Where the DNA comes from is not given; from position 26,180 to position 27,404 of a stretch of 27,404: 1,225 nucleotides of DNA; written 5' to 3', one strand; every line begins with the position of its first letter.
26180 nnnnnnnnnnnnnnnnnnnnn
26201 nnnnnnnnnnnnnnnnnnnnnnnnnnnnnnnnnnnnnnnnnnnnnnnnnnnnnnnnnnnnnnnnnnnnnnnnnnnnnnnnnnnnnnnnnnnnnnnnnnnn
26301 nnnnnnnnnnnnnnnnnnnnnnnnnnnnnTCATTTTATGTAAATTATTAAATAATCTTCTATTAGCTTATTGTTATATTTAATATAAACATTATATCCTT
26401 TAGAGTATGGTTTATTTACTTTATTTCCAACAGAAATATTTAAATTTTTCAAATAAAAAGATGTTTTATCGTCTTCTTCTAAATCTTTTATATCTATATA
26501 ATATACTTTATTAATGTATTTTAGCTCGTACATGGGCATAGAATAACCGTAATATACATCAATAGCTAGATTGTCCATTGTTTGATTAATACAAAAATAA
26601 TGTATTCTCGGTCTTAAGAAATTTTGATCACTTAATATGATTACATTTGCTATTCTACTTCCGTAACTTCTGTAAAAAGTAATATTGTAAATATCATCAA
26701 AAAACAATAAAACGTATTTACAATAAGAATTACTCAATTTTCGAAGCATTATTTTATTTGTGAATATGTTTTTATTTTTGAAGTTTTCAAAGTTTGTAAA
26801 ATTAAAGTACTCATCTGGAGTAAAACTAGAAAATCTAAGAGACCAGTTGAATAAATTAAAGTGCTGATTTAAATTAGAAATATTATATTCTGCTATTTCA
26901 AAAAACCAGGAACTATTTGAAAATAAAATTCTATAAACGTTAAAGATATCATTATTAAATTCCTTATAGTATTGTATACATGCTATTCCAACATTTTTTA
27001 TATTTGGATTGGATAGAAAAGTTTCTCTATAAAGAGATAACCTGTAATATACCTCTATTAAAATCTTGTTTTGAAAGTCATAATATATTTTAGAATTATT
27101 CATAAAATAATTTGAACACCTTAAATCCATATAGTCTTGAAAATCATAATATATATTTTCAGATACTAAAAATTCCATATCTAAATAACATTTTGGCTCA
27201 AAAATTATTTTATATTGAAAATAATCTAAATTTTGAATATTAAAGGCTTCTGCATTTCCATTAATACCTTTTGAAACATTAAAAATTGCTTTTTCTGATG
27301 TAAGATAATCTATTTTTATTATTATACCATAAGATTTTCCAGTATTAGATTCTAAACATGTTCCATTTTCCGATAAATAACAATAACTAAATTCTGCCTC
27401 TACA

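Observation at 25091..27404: Cluster of three pilin-like, Cys-rich small proteins plus a large sequon-rich protein: candidate surface filament or adhesion module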

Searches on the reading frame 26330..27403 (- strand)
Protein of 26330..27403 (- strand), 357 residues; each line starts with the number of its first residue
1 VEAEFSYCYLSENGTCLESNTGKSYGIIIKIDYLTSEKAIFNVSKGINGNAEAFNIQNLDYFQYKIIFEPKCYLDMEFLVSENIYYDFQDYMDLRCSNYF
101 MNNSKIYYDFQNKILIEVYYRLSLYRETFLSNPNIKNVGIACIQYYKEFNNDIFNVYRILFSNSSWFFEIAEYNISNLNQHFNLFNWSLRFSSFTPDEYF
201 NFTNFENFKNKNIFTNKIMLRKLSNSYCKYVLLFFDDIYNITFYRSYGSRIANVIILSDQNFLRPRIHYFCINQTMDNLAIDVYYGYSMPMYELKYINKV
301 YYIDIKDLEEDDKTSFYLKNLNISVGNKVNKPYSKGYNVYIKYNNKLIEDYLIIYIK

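Call 6: search_protein_families(library=pfam, proteins=[window:26330-27403:-], max_evalue=1)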
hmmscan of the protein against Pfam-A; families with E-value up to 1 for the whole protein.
window:26330-27403:- (357 aa): 0 families

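Call 10: find_homologous_proteins(query=window:26330-27403:-, max_evalue=0.01)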
Query window:26330-27403:- (357 aa): 6 proteins with E <= 0.01 among 919 candidates.
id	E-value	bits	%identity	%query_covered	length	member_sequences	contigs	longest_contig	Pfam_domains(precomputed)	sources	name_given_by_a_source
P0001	6.0e-189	646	85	100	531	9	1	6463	-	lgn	-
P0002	1.5e-165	569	74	100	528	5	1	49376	-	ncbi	ncbi:MAG: hypothetical protein QXM04_01125 [Nanopusillaceae archaeon]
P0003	3.8e-150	518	75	90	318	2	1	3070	-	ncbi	ncbi:MAG: hypothetical protein QW648_03850, partial [Nanoarchaeales archaeon]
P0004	4.1e-109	383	72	70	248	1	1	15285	-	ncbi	ncbi:MAG: hypothetical protein QXY70_00825, partial [Nanopusillaceae archaeon]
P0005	2.1e-90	322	49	99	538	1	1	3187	-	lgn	-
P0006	6.5e-9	54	86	10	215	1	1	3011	-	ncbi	ncbi:MAG: hypothetical protein QXD25_02210, partial [Nanopusillaceae archaeon]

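Call 18: find_encoding_contigs(protein=P0002, flank=10000, max_places=4)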
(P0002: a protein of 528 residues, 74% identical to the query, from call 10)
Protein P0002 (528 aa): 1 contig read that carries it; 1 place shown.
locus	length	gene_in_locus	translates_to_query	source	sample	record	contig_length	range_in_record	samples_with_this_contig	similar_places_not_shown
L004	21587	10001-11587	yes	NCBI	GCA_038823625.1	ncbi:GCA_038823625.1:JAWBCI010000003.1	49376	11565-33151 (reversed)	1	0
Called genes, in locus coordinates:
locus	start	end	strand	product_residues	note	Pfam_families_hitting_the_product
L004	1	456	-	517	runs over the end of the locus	PF00437:T2SSE, PF27713:UCP018868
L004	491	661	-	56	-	-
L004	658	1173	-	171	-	-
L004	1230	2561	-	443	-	PF00753:Lactamase_B, PF12706:Lactamase_B_2, PF22505:RNase_J_b_CASP, PF07521:RMMBL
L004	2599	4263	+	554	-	PF00587:tRNA-synt_2b, PF03129:HGTP_anticodon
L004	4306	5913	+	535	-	PF00343:Phosphorylase, PF00534:Glycos_transf_1 (weak)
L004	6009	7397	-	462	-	PF10102:DUF2341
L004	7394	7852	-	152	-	PF01917:Flagellin_arch-type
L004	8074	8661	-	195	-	-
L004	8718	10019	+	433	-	PF01935:DUF87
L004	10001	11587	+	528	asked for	-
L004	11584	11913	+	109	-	-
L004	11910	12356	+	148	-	-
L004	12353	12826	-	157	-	-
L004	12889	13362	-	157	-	PF01090:Ribosomal_S19e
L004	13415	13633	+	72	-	PF01780:Ribosomal_L37ae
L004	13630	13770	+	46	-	-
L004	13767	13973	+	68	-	-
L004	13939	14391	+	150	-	PF03367:Zn_ribbon_ZPR1 (weak)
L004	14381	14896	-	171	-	PF00719:Pyrophosphatase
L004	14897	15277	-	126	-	PF04472:SepF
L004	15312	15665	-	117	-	PF01920:Prefoldin_2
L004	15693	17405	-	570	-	PF00749:tRNA-synt_1c, PF03950:tRNA-synt_1c_C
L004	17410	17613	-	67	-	PF06093:Spt4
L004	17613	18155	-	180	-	PF03876:SHS2_Rpb7-N, PF00575:S1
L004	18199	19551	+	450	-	PF04104:DNA_primase_lrg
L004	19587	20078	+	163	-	-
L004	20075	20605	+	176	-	-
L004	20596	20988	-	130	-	PF01655:Ribosomal_L32e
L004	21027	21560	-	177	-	PF00347:Ribosomal_L6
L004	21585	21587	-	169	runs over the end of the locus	PF00281:Ribosomal_L5, PF00673:Ribosomal_L5_C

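Call 19: find_encoding_contigs(protein=P0005, flank=10000, max_places=4)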
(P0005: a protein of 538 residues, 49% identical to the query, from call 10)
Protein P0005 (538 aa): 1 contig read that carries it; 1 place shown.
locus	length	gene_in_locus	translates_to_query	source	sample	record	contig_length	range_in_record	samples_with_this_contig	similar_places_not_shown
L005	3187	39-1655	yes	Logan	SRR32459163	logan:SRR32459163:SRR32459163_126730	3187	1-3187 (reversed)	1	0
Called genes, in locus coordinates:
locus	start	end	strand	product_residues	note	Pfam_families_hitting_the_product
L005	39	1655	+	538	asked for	-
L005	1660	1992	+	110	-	-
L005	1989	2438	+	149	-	-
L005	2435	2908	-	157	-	-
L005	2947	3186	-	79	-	?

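Call 20: find_encoding_contigs(protein=P0001, flank=10000, max_places=4)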
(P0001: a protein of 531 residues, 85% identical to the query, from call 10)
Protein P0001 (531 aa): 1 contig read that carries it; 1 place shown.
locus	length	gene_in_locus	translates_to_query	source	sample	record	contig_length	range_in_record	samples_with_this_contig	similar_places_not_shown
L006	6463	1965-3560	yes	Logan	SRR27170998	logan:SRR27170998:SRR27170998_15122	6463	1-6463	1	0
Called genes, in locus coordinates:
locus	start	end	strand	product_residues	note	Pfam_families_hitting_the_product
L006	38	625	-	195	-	PF01467:CTP_transf_like (weak)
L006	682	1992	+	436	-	PF01935:DUF87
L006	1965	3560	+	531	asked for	-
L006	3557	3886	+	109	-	-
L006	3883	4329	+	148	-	-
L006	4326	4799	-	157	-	-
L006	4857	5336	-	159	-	PF01090:Ribosomal_S19e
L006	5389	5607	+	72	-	PF01780:Ribosomal_L37ae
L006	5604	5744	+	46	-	-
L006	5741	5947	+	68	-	-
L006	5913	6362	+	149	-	PF03367:Zn_ribbon_ZPR1 (weak)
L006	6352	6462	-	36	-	?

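Call 42: predict_structure(alignment_id=A3)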
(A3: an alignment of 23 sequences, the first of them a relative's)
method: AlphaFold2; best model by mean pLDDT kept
length: 531 residues; sequences in the alignment: 23
mean_pLDDT: 45.9   pTM: 0.36
mean pLDDT of the five models: 45.9, 44.3, 42.2, 35.2, 32.0
residues with pLDDT >= 90: 25; 70-90: 79; 50-70: 61; < 50: 366
segments of 3 or more residues with pLDDT < 50: 1-7, 24-66, 73-82, 84-129, 251-482, 495-510, 527-531
pLDDT, mean of each block of 10 residues (from residue 1): 43 59 45 31 33 33 47 48 47 39 33 30 40 62 87 84 78 88 87 83 88 90 76 80 71 38 26 24 24 31 27 23 27 27 27 31 28 23 24 38 38 43 40 37 31 23 30 36 53 46 37 53 48 39
secondary structure, 60 per line:
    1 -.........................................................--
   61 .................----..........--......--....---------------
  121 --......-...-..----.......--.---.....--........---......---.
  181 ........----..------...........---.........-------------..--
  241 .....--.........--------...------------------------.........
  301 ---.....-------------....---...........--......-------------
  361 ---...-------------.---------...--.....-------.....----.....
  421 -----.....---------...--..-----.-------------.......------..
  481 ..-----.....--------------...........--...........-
elements in order: H2-58 E61-69 H70-77 H82-91 E94-99 H102-105 E123-128 E140-146 E153-157 H160-167 E171-176 E180-188 E201-211 E215-223 E241-245 E248-256 H292-300 H304-308 E322-325 E329-339 E342-347 E390-392 E395-399 E407-411 E416-420 E426-430 E440-442 E466-472 H479-482 E488-492 E507-517 E520-530

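Call 46: fold_search(model_id=the predicted structure, library=pdb)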
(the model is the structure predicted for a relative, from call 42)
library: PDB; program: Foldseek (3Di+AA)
matches with E <= 10: 532; with E <= 0.001: 0
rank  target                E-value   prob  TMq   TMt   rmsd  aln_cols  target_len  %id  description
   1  7uln_A                1.1e-02  0.08  0.06  0.11  21.4       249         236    9  Turnip yellows virus N-terminal readthrough domain (released 2022-11-02)
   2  7ulo_B                3.2e-02  0.12  0.07  0.13  19.1       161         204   12  Potato leafroll virus N-terminal readthrough domain (released 2022-11-02)
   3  7q9y_A                8.5e-02  0.03  0.06  0.09  28.4       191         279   12  Cryo-EM structure of the octameric pore of Clostridium perfringens beta-toxin. (released 2022-10-19)
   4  2okm                  1.0e-01  0.03  0.05  0.12  21.4       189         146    8  Crystal structure of ACE19, the collagen binding subdomain of Enterococcus faecalis surface protein ACE (released 2008-01-22)
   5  2wvz_C                1.2e-01  0.16  0.08  0.06  16.5       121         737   13  Structure of the Family GH92 Inverting Mannosidase BT3990 from Bacteroides thetaiotaomicron VPI-5482 (released 2009-12-29)
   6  1nxm_A                1.6e-01  0.21  0.10  0.22  17.0       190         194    8  The high resolution structures of RmlC from Streptococcus suis (released 2003-06-24)
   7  2wvz_B                2.0e-01  0.15  0.08  0.06  16.8       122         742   13  Structure of the Family GH92 Inverting Mannosidase BT3990 from Bacteroides thetaiotaomicron VPI-5482 (released 2009-12-29)
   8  2xdv                  2.2e-01  0.05  0.07  0.09  21.2       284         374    7  Crystal Structure of the Catalytic Domain of FLJ14393 (released 2010-05-26)
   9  3wf4_C                3.0e-01  0.08  0.08  0.07  20.0       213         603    9  Crystal structure of human beta-galactosidase mutant I51T in complex with 6S-NBI-DGJ (released 2014-04-16)
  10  1uf2_G                3.0e-01  0.06  0.06  0.07  18.4       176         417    9  The Atomic Structure of Rice dwarf Virus (RDV) (released 2003-10-14)
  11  4ccl_B                3.0e-01  0.04  0.07  0.08  22.0       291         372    8  X-Ray structure of E. coli ycfD (released 2014-04-30)
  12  9ega_B                3.3e-01  0.13  0.09  0.08  14.8       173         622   14  Crystal Structure of a CE20 carbohydrate acetylesterase from Pedobacter psychrotolerans (PpCE20_II), with ancillary do (released 2025-08-13)
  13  8r71_B                3.5e-01  0.10  0.08  0.07  16.8       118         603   12  Polysaccharide lyase BtPL33HA (BT4410) Y291A with HAdp4 collected at 1.22 A (released 2024-12-04)
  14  8r75_B                3.7e-01  0.10  0.08  0.07  17.9       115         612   11  Polysaccharide lyase BtPL33HA (BT4410) Apo form 1 (released 2024-12-04)
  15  2wzs_F                3.9e-01  0.11  0.08  0.06  16.7       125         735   14  Structure of the Family GH92 Inverting Mannosidase BT3990 from Bacteroides thetaiotaomicron VPI-5482 in complex with M (released 2009-12-29)
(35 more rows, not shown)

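Call 48: find_related_loci(query=L004:1-456:-, collection=metagenome_contigs, flank=10000)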
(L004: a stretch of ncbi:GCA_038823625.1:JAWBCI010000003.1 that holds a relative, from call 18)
Query L004:1-456:- (152 aa) in metagenome_contigs; peptide patterns used: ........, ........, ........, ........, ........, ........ (x = any residue, [..] = any of these).
581 stretches matched a pattern, but none encodes a relative of the query by tblastn (E <= 1e-3).

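Call 62: search_protein_families(library=pfam, alignment_id=A3, max_evalue=1)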
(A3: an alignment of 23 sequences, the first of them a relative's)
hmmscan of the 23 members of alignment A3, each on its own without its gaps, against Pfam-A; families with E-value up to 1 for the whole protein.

A. member 1, P0001 (531 aa): 1 family
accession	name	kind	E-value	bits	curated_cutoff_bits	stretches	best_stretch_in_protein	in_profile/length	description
PF13847.12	Methyltransf_31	-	0.019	15.1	27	1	27-81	73-127/145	Methyltransferase domain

B. families by the number of members that match (of 23 scanned): 4 families
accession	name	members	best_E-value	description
PF12010.13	DUF3502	2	0.14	Domain of unknown function (DUF3502)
PF13847.12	Methyltransf_31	1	0.019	Methyltransferase domain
PF07938.18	Fungal_lectin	1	0.024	Fungal fucose-specific lectin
PF16173.10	DUF4874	1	0.19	Domain of unknown function (DUF4874)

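Call 66: search_protein_representatives(alignment_id=A3)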
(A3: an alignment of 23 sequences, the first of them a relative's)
Query: 23 sequences, 727 profile positions. Proteins with E-value up to 0.001 (for the whole library): 15; up to 1e-10: 11; up to 1e-30: 5. The best 15 are listed.
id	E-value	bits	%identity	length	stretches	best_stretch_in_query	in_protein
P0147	3.4e-243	825.7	-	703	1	1-727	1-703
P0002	8.6e-169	579.8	-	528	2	1-244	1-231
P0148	1.9e-78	281.1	-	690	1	1-725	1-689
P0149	8.6e-77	275.6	-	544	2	1-242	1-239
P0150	8.6e-69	249.2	-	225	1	394-591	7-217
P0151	1.7e-23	99.4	-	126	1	1-125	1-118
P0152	6.1e-22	94.3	-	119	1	521-607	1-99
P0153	1.1e-20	90.1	-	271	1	465-727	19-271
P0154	2.3e-15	72.6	-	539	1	84-398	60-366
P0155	4.8e-13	64.9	-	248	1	11-258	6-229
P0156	1.4e-11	60.0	-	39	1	689-727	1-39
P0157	2.6e-07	45.9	-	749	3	152-232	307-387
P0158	3.5e-06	42.2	-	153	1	353-514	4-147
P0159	2.2e-04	36.2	-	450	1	151-281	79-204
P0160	7.1e-04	34.6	-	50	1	535-582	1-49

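Call 67: search_protein_families(library=pfam, proteins=[P0148, P0149, P0154, P0155, P0157, P0159], max_evalue=0.1)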
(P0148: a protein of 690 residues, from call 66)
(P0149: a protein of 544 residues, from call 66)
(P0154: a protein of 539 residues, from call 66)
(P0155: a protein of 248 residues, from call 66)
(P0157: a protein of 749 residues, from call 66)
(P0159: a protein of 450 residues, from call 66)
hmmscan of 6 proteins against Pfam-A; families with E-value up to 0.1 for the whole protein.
P0148 (690 aa): 1 family
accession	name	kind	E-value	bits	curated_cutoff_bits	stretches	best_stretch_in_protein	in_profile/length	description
PF10102.14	DUF2341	-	3.7e-05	24.5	23.4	1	203-253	31-82/84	Domain of unknown function (DUF2341)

P0149 (544 aa): 0 families

P0154 (539 aa): 1 family
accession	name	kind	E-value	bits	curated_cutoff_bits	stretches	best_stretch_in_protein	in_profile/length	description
PF04408.29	HA2_N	-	0.041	14.4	21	1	452-470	4-21/29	Helicase associated domain (HA2), winged-helix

P0155 (248 aa): 1 family
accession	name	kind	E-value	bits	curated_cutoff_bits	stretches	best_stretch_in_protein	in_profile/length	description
PF11646.13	DUF3258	-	0.027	15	25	1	85-166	12-92/116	Protein of unknown function DUF3258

P0157 (749 aa): 3 families
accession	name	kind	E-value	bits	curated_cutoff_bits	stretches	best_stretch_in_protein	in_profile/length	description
PF10102.14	DUF2341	-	1.3e-17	64.5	23.4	2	425-480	25-83/84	Domain of unknown function (DUF2341)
PF13385.13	Laminin_G_3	-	0.0086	16.7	27.6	1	580-652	61-135/151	Concanavalin A-like lectin/glucanases superfamily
PF11024.13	DGF-1_4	-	0.073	14.3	27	0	526-562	12-48/75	Dispersed gene family protein 1 of Trypanosoma cruzi region 4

P0159 (450 aa): 1 family
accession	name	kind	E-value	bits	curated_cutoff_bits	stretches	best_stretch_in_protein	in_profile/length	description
PF10102.14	DUF2341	-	6.6e-13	49.4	23.4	1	107-183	2-75/84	Domain of unknown function (DUF2341)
